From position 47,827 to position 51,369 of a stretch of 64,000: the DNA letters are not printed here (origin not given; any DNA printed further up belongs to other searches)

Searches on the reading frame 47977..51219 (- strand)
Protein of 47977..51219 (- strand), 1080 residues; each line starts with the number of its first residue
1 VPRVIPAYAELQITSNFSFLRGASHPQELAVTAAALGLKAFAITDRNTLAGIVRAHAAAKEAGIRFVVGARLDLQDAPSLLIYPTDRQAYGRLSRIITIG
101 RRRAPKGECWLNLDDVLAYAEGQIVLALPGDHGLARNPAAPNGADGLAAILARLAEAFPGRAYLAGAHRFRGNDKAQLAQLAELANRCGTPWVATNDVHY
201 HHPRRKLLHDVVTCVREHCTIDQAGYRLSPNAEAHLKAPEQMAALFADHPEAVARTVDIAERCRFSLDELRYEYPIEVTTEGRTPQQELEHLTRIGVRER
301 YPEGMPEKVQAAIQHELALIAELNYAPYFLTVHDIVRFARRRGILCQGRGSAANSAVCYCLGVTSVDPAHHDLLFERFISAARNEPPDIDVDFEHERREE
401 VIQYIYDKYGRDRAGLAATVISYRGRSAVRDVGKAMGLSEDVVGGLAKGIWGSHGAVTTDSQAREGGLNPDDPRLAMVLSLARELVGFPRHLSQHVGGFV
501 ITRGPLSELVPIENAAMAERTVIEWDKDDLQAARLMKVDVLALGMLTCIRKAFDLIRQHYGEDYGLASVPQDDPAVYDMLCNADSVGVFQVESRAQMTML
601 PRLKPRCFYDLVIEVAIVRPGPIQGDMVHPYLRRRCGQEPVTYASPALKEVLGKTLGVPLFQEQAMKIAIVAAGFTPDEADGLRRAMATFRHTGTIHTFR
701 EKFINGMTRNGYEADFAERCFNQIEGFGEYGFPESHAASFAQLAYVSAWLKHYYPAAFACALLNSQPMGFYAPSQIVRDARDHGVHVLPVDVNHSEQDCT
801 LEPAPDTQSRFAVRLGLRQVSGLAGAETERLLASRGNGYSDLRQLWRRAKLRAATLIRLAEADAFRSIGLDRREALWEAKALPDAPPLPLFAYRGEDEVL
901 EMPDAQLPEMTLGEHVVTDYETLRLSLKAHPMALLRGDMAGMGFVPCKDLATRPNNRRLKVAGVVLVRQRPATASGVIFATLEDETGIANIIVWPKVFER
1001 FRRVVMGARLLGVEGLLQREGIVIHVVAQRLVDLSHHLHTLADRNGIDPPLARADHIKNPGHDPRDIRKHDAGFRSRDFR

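Call 9: search_protein_families(library=pfam, proteins=[window:47977-51219:-], max_evalue=0.001)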
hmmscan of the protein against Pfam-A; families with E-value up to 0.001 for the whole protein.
window:47977-51219:- (1080 aa): 5 families
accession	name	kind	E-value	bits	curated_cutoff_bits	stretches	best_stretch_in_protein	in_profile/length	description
PF07733.18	DNA_pol3_alpha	-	1.2e-89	300.9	23.9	1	287-542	1-260/260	Bacterial DNA polymerase III alpha NTPase domain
PF17657.6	DNA_pol3_finger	-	2.1e-61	206.5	22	1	545-711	1-166/166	Bacterial DNA polymerase III alpha subunit finger domain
PF14579.12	HHH_6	-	1.5e-19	70.4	25.6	1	784-875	1-90/90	Helix-hairpin-helix motif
PF02811.25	PHP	-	2e-14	54.7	26.4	1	11-164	2-159/164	PHP domain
PF01336.31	tRNA_anti-codon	-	7.3e-07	29.5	27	1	960-1031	2-72/75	OB-fold nucleic acid binding domain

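Call 22: search_protein_families(library=padloc, proteins=[window:47977-51219:-], max_evalue=0.001)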
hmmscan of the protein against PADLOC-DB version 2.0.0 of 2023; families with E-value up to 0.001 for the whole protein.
window:47977-51219:- (1080 aa): 0 families

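Call 37: find_related_loci(query=window:47980-51219:-, collection=genome_contigs, flank=10000)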
Query window:47980-51219:- (1080 aa) in genome_contigs; peptide patterns used: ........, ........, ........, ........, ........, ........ (x = any residue, [..] = any of these).
600 stretches matched a pattern (row limit reached: there are more); 597 encode a relative of the query (tblastn E <= 1e-3); the best 80 are kept; 80 distinct loci.
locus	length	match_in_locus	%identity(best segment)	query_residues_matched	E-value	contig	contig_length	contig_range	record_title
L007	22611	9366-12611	69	7-1068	0e+0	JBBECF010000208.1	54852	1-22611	MAG: Dongiaceae bacterium isolate LejiaF_69_107 Lejia_F_873_length_54852_cov_62, whole genome shotgun sequence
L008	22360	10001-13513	61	8-1079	0e+0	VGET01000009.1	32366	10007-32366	MAG: Alphaproteobacteria bacterium isolate K_Offshore_80m_m2_187 K_Offshore_80m_m2_187_Ga0194132_10002750, whole genome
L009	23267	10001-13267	64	8-1079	0e+0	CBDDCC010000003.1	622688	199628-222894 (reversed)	MAG: Rhodospirillales bacterium isolate 49eb7ec8-7e6e-496e-ac33-4637e083baf7 genome assembly, contig: contig_3, whole ge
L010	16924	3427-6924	61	8-1079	0e+0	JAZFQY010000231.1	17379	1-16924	MAG: Alphaproteobacteria bacterium isolate MT4bin.20 MT4bin.20_231, whole genome shotgun sequence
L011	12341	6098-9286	62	4-1067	0e+0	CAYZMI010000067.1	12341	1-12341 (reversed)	MAG TPA_asm: uncultured Rhodospirillaceae bacterium isolate SRP092796_co3_657 genome assembly, contig: NODE_10644_length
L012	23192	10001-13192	64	3-1079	0e+0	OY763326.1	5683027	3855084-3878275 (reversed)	MAG: Alphaproteobacteria bacterium isolate a2cc6ff1-66e2-439d-8a67-f3e3a687b116 genome assembly, chromosome: 1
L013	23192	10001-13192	64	3-1079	0e+0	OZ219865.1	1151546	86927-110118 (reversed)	MAG: Alphaproteobacteria bacterium isolate 558767b7-c9c4-4971-8057-2abcdc083aa7 genome assembly, chromosome: 1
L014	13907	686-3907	62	4-1079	0e+0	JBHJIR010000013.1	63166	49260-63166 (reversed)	MAG: Kiloniellaceae bacterium isolate pac_S11C2811 S11Ck141_354128, whole genome shotgun sequence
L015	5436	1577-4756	63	7-1065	0e+0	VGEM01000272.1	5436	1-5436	MAG: Alphaproteobacteria bacterium isolate K_Offshore_80m_m2_101 K_Offshore_80m_m2_101_Ga0194132_10026627, whole genome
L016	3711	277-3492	63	8-1079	0e+0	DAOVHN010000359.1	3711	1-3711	MAG TPA_asm: Pseudomonadota bacterium isolate CSMAG_1342 CSMAG_1342_k141_188772_length_3711_cov_11.9936, whole genome sh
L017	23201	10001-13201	60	8-1079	0e+0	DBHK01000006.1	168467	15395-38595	MAG TPA_asm: Alphaproteobacteria bacterium UBA830 UBA830_contig_1197, whole genome shotgun sequence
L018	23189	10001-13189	61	3-1066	0e+0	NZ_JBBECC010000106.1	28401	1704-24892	MAG: Parvibaculum sp. isolate LejiaF_63_19 Lejia_F_2470_length_28401_cov_11, whole genome shotgun sequence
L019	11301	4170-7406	61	3-1069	0e+0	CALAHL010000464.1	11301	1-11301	MAG TPA_asm: uncultured Rhodospirillaceae bacterium isolate ERR2206769_bin.49_CONCOCT_v1.1_MAG genome assembly, contig:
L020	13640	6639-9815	62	5-1066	0e+0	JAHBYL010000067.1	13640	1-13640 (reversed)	MAG: Parvibaculum sp. isolate ACE_PRO23 PRO23_67, whole genome shotgun sequence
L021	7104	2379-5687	63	8-1080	0e+0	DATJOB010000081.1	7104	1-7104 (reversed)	MAG TPA_asm: Stellaceae bacterium isolate SMAG_U14876 k141_1418098, whole genome shotgun sequence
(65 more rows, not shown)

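Call 62: search_protein_families(library=ncbifam, proteins=[window:47977-51219:-], max_evalue=0.001)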
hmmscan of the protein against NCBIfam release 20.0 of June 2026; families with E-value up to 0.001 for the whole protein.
window:47977-51219:- (1080 aa): 14 families
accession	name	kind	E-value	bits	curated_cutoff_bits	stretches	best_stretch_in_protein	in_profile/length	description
NF004225.0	PRK05672.1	subfamily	0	1505.7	939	1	5-1079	3-1046/1047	error-prone DNA polymerase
NF004226.0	PRK05673.1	equivalog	8.9e-194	646.4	1002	1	7-1039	5-1067/1146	DNA polymerase III subunit alpha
TIGR00594.1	polc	superfamily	3.3e-173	578.3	434.35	1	9-994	2-1022/1022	DNA polymerase III subunit alpha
NF005298.0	PRK06826.1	equivalog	5.6e-171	570.8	1260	1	7-1036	4-1074/1151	DNA polymerase III subunit alpha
NF005377.0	PRK06920.1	equivalog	2.4e-142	476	1806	1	8-1028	3-1017/1108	DNA polymerase III subunit alpha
NF005617.0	PRK07374.1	equivalog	3e-116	389.7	1653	1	7-835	2-855/1170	DNA polymerase III subunit alpha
NF005516.0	PRK07135.1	equivalog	1.2e-106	358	1084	1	252-869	195-813/974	DNA polymerase III DnaE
NF005582.0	PRK07279.1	equivalog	2e-104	350.5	1279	1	191-826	149-761/1033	DNA polymerase III subunit alpha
NF004550.0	PRK05898.1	equivalog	8.2e-103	345.3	1182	1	192-831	137-768/971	DNA polymerase III subunit alpha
NF007079.0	PRK09532.1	equivalog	6.5e-86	289.3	1525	1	8-732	3-776/876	DNA polymerase III subunit alpha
NF001688.0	PRK00448.1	equivalog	2.4e-28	98.3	873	2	176-368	718-912/1445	PolC-type DNA polymerase III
TIGR01405.1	polC_Gram_pos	equivalog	6.1e-23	80.5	1043.45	2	175-368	483-677/1211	DNA polymerase III subunit alpha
NF005616.0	PRK07373.1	equivalog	9.2e-10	37.6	646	1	732-853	38-154/449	DNA polymerase III subunit alpha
NF041577.1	nside_bi_sphtase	equivalog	4.6e-07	29.3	400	1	21-71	14-64/276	3',5'-nucleoside bisphosphate phosphatase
